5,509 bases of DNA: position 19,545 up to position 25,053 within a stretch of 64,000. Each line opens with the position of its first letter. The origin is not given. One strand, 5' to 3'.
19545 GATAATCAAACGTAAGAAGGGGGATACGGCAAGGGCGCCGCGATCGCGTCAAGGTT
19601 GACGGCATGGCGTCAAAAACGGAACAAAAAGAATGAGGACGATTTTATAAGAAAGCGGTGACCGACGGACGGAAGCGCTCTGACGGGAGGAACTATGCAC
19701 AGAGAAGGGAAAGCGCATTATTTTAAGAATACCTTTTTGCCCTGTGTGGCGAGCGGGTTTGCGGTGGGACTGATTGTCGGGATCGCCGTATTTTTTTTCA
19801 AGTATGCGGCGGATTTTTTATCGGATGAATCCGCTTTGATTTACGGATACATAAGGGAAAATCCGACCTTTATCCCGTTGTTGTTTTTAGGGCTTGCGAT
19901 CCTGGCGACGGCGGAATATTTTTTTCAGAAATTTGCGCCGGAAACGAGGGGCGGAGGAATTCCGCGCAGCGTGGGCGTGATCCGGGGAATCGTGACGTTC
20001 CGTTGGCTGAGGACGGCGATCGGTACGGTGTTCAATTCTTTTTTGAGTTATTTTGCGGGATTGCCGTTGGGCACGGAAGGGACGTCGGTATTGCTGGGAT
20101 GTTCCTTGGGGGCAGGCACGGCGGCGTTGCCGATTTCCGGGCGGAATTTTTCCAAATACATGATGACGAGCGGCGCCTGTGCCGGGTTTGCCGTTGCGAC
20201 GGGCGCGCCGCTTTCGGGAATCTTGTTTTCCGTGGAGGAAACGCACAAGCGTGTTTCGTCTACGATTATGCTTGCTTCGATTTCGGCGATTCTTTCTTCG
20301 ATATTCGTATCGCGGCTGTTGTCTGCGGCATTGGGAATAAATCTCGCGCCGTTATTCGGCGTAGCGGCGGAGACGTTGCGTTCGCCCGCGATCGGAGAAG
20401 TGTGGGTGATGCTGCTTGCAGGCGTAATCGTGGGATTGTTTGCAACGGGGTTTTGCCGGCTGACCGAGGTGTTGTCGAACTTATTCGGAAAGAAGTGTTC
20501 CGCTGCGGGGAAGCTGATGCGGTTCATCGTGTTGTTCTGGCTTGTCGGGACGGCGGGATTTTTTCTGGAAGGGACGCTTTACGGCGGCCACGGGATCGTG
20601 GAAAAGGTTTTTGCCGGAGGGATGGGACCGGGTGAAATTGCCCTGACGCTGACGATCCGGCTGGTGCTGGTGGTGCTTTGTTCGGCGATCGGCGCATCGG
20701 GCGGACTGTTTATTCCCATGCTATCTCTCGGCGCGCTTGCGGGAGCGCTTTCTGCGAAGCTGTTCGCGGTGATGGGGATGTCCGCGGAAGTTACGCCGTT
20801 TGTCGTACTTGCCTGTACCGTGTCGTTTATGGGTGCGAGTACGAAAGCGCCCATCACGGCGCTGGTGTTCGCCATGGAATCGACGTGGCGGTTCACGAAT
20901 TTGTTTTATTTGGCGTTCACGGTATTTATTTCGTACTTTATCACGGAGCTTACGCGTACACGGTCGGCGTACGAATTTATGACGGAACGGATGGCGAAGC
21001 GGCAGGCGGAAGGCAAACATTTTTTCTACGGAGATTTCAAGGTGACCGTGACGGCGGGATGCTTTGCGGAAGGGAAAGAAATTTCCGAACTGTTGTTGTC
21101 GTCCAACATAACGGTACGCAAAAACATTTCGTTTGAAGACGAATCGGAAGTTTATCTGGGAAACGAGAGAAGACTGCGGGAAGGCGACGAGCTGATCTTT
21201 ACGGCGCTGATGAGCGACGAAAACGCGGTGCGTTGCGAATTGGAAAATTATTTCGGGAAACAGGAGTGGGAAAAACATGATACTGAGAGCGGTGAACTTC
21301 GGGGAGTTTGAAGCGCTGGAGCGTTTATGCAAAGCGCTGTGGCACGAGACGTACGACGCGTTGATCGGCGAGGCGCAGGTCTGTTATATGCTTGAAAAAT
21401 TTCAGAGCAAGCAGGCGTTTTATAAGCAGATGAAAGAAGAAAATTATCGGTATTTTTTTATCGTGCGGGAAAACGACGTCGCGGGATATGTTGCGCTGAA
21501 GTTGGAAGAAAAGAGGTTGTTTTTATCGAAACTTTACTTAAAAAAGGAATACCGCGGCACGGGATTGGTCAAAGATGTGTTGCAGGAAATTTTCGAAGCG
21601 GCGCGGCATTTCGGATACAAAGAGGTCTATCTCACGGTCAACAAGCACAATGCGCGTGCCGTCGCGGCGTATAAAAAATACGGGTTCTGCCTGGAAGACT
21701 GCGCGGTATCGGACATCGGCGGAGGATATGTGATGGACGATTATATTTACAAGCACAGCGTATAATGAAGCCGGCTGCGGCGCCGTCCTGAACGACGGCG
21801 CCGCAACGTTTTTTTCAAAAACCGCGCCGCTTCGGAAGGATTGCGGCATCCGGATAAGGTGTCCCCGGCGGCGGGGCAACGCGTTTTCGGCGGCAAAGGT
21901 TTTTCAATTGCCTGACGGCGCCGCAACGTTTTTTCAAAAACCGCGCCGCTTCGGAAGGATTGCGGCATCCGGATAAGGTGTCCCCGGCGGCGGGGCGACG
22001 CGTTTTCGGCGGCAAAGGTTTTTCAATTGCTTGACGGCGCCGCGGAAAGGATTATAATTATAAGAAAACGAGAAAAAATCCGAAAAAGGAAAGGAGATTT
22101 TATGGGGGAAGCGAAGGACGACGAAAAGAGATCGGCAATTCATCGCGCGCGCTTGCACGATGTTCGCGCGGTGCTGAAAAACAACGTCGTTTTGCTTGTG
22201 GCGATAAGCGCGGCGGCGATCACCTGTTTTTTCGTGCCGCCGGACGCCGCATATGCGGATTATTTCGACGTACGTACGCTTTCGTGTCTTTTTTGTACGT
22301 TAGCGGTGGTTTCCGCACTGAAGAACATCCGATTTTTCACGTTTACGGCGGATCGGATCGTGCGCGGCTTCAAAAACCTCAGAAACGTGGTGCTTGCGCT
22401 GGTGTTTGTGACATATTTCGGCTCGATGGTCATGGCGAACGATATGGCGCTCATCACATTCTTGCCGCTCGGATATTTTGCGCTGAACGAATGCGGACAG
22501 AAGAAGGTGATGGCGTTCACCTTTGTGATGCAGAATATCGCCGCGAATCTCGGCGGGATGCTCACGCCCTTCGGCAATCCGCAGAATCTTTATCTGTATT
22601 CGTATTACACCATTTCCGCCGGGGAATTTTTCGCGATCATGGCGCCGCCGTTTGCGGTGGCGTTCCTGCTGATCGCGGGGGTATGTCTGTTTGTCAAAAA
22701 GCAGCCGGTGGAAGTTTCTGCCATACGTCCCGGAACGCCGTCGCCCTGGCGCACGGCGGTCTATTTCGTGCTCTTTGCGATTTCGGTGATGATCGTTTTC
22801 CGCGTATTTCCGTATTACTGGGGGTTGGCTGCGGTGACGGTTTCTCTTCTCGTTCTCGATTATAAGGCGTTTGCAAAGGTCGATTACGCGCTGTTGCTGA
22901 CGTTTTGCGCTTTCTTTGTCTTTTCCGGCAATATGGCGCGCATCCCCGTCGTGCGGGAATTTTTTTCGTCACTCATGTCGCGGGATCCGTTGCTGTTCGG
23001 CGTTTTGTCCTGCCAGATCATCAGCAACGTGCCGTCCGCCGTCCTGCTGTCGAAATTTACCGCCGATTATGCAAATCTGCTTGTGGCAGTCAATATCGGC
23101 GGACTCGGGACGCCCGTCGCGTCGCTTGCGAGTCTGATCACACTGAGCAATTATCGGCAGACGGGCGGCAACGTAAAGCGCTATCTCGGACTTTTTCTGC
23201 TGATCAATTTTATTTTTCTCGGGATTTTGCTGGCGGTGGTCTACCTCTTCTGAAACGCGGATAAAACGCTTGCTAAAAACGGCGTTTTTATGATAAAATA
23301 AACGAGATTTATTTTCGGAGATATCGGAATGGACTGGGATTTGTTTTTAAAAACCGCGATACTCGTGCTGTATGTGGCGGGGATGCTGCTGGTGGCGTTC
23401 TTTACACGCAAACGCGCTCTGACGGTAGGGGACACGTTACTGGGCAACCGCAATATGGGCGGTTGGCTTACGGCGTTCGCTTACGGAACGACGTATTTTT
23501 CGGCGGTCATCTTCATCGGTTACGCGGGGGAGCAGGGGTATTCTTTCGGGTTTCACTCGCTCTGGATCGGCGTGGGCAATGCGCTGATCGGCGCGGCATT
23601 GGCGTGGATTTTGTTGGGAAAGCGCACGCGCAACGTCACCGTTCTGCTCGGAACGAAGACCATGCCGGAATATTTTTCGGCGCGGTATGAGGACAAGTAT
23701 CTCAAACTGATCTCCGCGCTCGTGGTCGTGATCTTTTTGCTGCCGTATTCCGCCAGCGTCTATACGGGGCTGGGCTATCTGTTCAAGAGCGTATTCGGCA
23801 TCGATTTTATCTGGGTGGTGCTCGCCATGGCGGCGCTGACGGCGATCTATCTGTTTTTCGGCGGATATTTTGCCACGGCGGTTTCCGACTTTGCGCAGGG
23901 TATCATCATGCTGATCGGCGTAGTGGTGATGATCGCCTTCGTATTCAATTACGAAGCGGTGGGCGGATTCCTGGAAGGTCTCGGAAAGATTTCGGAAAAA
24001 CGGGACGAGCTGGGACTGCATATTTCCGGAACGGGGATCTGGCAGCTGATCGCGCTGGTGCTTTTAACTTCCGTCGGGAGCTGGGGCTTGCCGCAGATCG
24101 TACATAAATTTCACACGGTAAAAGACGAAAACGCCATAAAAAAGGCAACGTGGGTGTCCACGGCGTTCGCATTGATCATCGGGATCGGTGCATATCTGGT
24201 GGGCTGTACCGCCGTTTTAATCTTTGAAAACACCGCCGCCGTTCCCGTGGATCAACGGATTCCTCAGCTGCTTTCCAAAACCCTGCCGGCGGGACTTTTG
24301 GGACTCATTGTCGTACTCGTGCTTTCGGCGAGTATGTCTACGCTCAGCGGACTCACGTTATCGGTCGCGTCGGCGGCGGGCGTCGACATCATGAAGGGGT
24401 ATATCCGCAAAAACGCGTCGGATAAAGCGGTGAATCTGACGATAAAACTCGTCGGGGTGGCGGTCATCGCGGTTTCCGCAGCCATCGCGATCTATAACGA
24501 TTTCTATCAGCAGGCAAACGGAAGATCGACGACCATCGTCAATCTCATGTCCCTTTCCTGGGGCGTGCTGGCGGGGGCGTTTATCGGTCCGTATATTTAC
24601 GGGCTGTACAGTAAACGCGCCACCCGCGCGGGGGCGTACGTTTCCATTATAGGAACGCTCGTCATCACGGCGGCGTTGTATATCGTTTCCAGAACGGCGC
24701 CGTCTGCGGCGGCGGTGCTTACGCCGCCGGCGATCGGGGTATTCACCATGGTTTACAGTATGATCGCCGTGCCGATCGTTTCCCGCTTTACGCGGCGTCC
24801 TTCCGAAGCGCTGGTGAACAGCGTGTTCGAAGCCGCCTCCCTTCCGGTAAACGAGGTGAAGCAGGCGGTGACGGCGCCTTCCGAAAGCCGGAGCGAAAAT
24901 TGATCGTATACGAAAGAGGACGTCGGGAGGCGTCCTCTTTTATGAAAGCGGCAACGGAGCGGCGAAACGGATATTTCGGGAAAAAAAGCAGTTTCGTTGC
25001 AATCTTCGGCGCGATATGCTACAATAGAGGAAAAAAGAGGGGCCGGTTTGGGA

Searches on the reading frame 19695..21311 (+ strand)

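Call 9: search_protein_families(library=pfam, proteins=[window:19695-21311:+])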
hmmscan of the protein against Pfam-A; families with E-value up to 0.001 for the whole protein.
window:19695-21311:+ (538 aa): 1 family
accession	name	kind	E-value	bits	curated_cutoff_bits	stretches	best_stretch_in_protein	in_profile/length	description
PF00654.25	Voltage_CLC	-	9.7e-55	186.5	24.8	1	71-417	3-345/346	Voltage gated chloride channel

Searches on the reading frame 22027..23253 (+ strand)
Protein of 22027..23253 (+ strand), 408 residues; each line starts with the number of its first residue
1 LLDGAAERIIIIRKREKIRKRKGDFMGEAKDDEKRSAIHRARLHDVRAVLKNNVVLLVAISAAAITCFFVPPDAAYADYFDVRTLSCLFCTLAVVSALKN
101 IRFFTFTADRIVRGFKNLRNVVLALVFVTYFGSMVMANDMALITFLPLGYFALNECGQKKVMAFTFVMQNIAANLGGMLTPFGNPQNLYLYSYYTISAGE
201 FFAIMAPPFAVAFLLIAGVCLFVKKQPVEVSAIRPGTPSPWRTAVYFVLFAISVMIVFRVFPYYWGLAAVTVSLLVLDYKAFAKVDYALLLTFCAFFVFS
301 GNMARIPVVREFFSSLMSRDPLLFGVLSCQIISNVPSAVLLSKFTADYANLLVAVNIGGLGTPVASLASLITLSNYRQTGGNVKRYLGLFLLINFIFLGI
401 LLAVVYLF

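Call 19: search_protein_families(library=pfam, proteins=[window:22027-23253:+], max_evalue=0.00001)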
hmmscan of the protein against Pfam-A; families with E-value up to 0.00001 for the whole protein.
window:22027-23253:+ (408 aa): 1 family
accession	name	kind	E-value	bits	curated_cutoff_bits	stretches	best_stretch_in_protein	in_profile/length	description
PF03600.22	CitMHS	-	9.5e-25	87.8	31.9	1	58-346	14-315/336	Citrate transporter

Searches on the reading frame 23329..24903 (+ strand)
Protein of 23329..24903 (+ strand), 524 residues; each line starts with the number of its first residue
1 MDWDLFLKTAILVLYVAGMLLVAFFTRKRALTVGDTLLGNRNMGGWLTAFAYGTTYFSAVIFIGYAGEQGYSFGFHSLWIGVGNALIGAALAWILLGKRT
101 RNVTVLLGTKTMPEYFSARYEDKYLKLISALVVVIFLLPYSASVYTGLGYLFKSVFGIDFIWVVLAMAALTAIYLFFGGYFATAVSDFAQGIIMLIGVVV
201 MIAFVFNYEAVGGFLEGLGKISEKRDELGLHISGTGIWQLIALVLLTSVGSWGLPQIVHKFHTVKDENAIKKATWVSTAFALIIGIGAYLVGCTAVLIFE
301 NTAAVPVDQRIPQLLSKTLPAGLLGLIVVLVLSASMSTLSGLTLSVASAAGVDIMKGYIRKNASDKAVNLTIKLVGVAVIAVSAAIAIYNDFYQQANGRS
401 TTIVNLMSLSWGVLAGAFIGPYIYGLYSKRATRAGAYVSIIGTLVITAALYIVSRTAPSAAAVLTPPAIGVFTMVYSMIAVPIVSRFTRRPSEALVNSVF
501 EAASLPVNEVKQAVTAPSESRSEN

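Call 19: search_protein_families(library=pfam, proteins=[window:23329-24903:+], max_evalue=0.00001)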
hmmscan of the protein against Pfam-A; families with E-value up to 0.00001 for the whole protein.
window:23329-24903:+ (524 aa): 1 family
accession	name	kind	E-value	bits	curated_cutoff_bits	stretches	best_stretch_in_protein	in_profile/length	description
PF00474.23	SSF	-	2.6e-52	178.5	22.8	1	38-441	3-404/406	Sodium:solute symporter family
